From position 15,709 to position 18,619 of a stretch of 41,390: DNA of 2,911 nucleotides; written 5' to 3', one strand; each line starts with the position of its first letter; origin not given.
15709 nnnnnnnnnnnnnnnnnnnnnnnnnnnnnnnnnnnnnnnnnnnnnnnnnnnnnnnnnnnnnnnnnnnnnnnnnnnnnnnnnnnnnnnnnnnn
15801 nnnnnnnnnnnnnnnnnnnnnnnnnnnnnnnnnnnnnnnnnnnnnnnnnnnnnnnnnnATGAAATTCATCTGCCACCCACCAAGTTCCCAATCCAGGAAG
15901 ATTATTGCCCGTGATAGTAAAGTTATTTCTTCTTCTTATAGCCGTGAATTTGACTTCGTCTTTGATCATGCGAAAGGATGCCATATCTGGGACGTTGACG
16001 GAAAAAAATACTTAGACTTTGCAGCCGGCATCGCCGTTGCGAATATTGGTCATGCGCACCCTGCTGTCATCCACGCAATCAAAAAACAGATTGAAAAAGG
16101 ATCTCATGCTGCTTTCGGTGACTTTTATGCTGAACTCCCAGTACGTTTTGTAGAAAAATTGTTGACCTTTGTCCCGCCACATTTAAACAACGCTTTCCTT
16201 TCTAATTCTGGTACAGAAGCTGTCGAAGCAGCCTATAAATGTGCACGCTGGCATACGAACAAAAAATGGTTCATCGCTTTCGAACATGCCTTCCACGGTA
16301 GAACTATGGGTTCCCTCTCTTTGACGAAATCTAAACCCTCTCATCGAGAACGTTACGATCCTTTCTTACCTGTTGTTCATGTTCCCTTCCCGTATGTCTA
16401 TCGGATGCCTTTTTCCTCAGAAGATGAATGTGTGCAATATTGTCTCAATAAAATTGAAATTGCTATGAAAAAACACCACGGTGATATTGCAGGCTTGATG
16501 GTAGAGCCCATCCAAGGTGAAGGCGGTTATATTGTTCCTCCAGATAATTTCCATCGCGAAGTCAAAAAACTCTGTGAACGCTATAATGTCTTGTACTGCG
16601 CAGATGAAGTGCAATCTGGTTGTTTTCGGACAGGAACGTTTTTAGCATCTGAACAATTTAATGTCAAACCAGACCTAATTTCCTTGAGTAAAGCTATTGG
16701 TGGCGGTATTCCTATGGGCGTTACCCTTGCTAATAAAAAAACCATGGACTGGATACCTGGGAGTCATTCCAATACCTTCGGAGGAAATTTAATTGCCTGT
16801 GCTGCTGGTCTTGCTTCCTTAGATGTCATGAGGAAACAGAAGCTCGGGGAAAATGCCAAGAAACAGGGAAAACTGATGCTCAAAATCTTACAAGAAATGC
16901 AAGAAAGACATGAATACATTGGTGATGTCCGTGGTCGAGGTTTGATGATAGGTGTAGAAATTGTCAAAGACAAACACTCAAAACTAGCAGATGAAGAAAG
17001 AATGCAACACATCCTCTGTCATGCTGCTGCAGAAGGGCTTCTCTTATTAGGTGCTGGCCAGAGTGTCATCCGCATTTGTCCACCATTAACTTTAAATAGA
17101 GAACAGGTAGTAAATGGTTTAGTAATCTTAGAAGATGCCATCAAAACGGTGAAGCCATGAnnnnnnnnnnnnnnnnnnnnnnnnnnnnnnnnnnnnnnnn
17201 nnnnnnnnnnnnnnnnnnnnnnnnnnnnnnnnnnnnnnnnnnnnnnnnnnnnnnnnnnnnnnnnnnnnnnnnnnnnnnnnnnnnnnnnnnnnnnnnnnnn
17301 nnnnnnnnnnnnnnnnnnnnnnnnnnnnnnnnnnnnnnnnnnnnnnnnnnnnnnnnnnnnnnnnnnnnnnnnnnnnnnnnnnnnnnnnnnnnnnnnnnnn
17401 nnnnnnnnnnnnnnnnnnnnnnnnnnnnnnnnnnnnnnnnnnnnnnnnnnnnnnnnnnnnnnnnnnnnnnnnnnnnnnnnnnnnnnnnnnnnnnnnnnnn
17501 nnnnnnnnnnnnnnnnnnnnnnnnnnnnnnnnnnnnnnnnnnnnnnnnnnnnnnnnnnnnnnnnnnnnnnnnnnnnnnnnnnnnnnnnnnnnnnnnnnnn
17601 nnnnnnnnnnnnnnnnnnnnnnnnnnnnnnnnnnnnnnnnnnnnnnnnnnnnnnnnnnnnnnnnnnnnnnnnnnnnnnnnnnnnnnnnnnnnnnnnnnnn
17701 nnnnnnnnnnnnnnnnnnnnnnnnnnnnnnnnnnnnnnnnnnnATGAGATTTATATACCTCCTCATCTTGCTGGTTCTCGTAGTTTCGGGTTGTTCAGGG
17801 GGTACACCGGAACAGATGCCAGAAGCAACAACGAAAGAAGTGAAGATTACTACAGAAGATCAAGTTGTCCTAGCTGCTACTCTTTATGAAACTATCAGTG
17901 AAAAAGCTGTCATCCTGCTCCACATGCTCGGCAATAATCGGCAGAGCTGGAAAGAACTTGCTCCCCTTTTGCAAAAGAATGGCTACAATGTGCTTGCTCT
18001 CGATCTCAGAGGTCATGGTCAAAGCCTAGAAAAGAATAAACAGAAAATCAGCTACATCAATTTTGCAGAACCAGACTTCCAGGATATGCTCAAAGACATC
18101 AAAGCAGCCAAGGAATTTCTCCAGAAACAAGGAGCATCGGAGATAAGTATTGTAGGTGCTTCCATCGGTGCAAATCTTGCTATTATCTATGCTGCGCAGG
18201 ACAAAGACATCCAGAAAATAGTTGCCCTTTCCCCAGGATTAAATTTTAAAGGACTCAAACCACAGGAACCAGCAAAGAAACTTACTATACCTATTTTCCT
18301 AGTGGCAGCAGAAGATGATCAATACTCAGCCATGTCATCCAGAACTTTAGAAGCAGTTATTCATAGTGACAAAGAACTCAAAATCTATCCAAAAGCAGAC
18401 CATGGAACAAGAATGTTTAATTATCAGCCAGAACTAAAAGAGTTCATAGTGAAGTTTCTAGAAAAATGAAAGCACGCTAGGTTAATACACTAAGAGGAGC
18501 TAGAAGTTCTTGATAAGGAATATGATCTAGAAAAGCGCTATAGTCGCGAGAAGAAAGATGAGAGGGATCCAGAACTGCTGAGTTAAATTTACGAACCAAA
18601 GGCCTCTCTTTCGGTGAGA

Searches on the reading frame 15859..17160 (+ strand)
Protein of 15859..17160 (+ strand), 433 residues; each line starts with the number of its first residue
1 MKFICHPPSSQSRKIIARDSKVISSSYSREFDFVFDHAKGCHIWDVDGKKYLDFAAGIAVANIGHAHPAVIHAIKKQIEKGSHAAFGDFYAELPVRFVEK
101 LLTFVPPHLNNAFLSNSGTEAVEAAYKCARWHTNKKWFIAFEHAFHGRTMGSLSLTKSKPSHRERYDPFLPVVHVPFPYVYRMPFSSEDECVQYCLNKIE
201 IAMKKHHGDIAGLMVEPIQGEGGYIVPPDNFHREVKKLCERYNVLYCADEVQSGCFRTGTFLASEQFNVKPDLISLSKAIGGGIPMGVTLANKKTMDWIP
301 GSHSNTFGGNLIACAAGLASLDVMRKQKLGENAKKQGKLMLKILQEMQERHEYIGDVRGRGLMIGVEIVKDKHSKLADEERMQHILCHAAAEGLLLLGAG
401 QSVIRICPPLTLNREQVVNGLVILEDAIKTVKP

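Call 38: search_protein_families(library=pfam, proteins=[window:15859-17160:+], max_evalue=0.001)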
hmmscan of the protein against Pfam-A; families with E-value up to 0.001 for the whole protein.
window:15859-17160:+ (433 aa): 1 family
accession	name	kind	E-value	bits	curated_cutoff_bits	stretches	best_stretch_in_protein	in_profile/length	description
PF00202.27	Aminotran_3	-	1.8e-119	399.5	30.5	1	29-428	7-403/403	Aminotransferase class-III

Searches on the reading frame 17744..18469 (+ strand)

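Call 38: search_protein_families(library=pfam, proteins=[window:17744-18469:+], max_evalue=0.001)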
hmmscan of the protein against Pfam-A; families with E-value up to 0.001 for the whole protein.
window:17744-18469:+ (241 aa): 9 families
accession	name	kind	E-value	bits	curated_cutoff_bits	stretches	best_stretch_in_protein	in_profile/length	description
PF12146.15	Hydrolase_4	-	1.8e-22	80.2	27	2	53-168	4-113/239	Serine aminopeptidase, S33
PF00561.26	Abhydrolase_1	-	1.8e-18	67.6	25.8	1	55-164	2-102/245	alpha/beta hydrolase fold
PF01738.24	DLH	-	2.5e-13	50.6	21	1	53-221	13-187/217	Dienelactone hydrolase family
PF12697.13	Abhydrolase_6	-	1.4e-10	42.7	26.3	1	56-166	1-96/217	Alpha/beta hydrolase family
PF00326.27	Peptidase_S9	-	2.8e-08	33.9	22.6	0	74-160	8-92/213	Prolyl oligopeptidase family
PF02230.22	Abhydrolase_2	-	6.4e-06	26.6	23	0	124-222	97-201/217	Phospholipase/Carboxylesterase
PF05448.18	AXE1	-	1.7e-05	24.2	21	0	52-166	80-210/321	Acetyl xylan esterase (AXE1)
PF07859.19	Abhydrolase_3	-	0.00087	19.5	25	0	112-175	52-120/210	alpha/beta hydrolase fold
PF12048.14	DUF3530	-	0.00088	19.1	29.8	0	112-162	175-227/310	Protein of unknown function (DUF3530)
